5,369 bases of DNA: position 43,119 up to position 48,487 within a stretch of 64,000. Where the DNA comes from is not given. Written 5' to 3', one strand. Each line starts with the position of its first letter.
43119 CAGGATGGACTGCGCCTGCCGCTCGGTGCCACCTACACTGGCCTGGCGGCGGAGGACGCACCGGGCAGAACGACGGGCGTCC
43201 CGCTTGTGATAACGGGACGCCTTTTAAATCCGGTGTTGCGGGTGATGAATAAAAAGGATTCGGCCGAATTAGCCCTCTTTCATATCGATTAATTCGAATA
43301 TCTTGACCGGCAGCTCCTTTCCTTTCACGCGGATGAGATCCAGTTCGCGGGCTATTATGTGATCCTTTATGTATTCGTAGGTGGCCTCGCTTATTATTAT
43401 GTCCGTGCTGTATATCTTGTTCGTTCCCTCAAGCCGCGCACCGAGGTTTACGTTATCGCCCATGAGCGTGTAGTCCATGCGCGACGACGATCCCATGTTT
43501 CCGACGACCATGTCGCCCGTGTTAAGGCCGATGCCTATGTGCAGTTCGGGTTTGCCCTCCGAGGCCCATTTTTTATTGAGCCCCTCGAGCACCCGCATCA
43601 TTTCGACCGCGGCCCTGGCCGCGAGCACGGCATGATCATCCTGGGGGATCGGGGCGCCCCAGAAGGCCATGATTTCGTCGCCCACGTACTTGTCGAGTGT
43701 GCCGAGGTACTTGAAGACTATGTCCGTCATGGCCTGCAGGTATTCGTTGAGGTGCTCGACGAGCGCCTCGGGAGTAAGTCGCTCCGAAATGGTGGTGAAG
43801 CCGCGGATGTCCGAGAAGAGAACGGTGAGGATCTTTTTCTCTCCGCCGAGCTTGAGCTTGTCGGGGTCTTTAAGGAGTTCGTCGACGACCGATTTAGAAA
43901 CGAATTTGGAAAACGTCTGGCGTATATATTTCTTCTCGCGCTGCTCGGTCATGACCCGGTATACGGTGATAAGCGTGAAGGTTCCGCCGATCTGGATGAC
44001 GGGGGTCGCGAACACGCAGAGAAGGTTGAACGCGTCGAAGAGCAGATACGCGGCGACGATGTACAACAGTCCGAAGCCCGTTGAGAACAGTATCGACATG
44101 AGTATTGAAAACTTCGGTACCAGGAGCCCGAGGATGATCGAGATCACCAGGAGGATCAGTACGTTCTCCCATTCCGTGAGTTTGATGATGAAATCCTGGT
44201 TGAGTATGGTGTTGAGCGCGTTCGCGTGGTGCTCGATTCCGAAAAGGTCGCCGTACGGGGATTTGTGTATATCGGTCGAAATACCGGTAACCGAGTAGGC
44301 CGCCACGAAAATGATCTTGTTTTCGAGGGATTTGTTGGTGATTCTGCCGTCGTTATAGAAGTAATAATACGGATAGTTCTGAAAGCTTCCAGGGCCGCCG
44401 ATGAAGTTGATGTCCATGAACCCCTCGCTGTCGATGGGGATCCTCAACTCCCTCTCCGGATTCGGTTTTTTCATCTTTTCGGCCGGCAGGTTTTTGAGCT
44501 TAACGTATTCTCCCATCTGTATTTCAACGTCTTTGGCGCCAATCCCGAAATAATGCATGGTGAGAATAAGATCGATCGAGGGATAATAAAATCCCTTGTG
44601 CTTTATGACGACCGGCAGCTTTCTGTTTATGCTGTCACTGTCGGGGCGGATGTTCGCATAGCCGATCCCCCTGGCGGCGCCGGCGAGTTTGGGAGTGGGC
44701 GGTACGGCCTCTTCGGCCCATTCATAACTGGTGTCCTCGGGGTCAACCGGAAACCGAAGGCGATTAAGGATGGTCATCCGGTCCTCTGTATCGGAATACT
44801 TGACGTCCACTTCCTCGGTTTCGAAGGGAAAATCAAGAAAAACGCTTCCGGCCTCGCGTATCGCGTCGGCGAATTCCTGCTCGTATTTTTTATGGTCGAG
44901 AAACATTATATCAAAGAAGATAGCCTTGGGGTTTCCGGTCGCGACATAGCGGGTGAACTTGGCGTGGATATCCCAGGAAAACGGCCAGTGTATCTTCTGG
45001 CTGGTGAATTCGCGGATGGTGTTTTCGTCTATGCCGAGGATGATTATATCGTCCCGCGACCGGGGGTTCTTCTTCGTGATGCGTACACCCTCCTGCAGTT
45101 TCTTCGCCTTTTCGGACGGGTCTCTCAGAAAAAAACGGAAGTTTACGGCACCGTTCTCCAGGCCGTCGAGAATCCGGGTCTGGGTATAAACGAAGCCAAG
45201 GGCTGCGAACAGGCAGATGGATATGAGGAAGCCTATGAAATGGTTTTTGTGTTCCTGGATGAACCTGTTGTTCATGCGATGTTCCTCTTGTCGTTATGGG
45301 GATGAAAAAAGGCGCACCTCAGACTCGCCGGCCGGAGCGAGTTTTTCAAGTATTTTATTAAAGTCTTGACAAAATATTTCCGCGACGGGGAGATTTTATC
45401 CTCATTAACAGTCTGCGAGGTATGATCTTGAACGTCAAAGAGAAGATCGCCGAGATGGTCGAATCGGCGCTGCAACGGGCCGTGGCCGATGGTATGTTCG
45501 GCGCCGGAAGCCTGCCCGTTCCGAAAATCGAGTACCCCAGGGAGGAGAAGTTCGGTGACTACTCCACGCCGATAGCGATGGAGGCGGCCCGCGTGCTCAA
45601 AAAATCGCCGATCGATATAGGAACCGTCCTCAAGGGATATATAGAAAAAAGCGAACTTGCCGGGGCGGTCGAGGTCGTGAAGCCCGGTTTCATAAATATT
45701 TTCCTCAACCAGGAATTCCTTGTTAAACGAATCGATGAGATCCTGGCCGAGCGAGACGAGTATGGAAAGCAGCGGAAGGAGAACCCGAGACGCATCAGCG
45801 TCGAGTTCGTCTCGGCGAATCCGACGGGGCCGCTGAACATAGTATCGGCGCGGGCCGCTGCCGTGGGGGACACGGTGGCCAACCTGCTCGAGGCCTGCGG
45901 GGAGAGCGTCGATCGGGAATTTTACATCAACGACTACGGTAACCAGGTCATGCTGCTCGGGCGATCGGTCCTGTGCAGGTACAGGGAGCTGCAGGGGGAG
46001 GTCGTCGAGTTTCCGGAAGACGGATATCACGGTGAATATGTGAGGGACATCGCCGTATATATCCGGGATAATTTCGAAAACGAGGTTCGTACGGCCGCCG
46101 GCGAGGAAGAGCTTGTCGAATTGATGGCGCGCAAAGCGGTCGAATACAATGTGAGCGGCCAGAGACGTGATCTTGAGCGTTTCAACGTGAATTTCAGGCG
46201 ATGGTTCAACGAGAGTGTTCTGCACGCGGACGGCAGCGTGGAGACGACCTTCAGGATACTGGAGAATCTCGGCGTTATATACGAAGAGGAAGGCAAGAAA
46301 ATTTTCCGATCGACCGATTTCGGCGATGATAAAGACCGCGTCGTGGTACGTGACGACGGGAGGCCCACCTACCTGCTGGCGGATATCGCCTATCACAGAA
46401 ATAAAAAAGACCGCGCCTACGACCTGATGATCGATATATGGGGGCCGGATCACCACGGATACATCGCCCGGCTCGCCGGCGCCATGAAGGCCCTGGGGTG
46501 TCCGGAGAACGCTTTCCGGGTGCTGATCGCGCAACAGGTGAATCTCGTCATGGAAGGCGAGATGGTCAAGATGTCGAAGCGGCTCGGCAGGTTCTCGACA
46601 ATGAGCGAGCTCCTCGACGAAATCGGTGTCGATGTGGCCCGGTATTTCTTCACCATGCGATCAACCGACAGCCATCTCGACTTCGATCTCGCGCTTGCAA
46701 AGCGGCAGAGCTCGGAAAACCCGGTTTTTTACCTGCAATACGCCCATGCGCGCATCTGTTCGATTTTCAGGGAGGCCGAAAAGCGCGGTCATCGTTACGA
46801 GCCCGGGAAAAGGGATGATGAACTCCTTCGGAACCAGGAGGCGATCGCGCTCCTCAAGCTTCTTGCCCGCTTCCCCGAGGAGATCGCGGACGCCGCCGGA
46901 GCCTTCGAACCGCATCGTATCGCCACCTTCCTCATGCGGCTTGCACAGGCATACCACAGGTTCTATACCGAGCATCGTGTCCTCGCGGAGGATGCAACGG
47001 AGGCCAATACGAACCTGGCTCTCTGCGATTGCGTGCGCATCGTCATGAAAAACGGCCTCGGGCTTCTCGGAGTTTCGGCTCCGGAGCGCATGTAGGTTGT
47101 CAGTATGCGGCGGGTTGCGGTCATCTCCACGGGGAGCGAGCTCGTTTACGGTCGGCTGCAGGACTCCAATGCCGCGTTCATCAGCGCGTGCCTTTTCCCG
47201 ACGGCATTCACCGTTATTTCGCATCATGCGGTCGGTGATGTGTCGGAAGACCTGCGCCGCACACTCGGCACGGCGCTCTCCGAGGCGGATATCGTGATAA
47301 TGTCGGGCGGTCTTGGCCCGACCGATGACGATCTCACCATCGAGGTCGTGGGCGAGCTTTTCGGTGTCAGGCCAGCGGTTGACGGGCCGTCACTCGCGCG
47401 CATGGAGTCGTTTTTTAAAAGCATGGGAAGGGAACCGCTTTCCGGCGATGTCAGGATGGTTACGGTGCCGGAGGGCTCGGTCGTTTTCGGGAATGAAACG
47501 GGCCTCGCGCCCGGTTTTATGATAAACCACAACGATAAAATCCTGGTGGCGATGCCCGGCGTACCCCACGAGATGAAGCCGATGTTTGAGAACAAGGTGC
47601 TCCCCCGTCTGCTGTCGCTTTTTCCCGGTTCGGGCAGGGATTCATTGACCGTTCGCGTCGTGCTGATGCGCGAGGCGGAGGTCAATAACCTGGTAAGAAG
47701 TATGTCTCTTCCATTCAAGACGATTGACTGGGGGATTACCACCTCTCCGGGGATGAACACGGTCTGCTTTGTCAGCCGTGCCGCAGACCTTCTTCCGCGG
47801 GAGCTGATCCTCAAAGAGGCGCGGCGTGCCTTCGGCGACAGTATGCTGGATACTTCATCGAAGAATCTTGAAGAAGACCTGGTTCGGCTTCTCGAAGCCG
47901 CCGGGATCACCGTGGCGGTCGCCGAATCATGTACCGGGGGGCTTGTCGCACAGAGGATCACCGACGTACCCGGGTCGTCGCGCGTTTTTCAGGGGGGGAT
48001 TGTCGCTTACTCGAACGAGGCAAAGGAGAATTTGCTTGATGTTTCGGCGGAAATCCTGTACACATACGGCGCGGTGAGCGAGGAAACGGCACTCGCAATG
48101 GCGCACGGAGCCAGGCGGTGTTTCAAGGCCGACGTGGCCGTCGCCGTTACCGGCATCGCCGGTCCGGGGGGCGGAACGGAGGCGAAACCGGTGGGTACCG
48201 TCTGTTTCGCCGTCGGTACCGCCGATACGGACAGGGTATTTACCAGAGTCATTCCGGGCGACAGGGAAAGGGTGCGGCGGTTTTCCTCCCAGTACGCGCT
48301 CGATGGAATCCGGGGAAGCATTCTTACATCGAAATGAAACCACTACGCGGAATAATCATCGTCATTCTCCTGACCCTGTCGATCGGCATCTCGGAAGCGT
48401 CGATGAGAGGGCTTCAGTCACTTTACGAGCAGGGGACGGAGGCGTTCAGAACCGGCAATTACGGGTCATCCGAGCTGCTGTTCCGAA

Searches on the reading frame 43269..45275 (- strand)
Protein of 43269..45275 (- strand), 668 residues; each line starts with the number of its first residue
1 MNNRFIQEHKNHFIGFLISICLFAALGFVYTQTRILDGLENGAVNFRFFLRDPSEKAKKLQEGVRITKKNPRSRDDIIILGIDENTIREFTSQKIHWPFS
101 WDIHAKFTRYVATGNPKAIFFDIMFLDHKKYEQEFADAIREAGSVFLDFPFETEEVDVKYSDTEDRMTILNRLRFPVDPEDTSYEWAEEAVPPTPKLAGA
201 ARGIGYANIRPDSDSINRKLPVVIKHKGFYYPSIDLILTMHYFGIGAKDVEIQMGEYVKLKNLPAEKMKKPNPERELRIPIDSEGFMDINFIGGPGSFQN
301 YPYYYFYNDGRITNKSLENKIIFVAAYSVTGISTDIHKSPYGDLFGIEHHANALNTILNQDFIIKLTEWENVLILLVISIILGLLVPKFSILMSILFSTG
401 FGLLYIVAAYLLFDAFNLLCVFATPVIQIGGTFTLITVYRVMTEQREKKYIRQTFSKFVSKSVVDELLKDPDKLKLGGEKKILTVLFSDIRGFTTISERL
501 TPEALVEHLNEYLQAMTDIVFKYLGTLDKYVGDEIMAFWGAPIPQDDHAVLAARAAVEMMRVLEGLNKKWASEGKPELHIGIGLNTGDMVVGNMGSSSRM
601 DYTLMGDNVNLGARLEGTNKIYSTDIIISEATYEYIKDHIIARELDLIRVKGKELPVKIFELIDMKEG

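Call 68: search_protein_families(library=pfam, proteins=[window:43269-45275:-], max_evalue=1e-8)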
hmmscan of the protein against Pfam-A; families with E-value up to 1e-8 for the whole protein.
window:43269-45275:- (668 aa): 2 families
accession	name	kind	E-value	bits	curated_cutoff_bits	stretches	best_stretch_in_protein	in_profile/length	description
PF05226.16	CHASE2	-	6.7e-36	124.6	26.3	1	30-383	9-256/257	CHASE2 domain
PF00211.25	Guanylate_cyc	-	2.7e-22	79.7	21.9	1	483-654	9-174/183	Adenylate and Guanylate cyclase catalytic domain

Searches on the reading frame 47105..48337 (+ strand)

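Call 68: search_protein_families(library=pfam, proteins=[window:47105-48337:+], max_evalue=1e-8)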
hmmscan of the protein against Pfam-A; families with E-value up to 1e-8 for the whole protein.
window:47105-48337:+ (410 aa): 2 families
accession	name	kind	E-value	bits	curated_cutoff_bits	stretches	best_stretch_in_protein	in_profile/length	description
PF02464.23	CinA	-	2.6e-56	190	23.5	1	254-403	3-152/155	Competence-damaged protein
PF00994.29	MoCF_biosynth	-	5e-33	114.3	26.6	1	5-169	1-142/144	Probable molybdopterin binding domain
